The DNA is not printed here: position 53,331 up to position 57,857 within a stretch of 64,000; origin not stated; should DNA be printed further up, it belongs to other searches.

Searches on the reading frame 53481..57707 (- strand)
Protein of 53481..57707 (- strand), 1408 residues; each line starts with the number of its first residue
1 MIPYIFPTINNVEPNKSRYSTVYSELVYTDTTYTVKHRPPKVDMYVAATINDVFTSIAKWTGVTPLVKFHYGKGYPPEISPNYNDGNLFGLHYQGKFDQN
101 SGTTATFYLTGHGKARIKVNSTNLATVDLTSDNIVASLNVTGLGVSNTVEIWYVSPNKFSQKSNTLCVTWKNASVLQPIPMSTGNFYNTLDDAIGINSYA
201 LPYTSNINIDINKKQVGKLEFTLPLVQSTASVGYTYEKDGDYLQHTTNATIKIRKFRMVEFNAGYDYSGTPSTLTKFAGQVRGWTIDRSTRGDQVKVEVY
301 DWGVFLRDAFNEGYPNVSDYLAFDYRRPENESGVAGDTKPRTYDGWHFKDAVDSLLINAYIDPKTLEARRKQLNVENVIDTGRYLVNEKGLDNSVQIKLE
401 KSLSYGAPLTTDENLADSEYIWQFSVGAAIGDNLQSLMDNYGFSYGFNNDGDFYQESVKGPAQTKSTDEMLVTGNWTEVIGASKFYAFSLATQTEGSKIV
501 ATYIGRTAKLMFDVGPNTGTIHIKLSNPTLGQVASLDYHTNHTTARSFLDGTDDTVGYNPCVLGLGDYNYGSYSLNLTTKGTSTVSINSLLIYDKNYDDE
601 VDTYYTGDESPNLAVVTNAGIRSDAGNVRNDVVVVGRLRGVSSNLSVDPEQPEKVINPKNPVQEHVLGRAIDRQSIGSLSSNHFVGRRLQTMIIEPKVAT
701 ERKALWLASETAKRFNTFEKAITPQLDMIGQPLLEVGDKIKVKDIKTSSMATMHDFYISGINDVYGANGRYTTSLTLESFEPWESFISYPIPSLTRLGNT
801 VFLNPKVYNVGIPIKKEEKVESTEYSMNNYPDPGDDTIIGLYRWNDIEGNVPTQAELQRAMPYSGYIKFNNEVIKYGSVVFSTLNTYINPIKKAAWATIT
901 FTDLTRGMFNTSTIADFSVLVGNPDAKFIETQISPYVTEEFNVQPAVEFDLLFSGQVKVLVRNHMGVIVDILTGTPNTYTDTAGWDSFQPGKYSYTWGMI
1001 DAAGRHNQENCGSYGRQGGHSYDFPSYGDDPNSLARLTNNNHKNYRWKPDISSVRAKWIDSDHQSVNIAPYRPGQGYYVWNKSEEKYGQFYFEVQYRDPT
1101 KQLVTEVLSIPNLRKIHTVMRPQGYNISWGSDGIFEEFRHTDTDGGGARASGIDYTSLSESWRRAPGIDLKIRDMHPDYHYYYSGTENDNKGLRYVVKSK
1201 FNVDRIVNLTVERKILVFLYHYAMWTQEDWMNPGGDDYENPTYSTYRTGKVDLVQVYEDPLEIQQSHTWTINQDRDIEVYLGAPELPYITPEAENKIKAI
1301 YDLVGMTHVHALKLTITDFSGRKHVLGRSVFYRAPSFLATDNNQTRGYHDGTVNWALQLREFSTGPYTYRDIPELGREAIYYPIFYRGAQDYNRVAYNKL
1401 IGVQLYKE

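Call 24: search_protein_families(library=pfam, proteins=[window:53481-57707:-], max_evalue=0.01)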
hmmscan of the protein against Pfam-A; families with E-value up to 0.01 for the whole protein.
window:53481-57707:- (1408 aa): 0 families

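Call 25: search_protein_families(library=phrogs, proteins=[window:53481-57707:-], max_evalue=0.001)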
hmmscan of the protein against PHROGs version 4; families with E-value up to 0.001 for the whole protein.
window:53481-57707:- (1408 aa): 0 families

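Call 70: search_dna_similar(query=window:53481-57707:-, collection=phages, mode=protein, max_rows=12, max_evalue=0.001)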
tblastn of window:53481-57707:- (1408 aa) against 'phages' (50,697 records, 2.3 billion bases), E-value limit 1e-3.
No match.
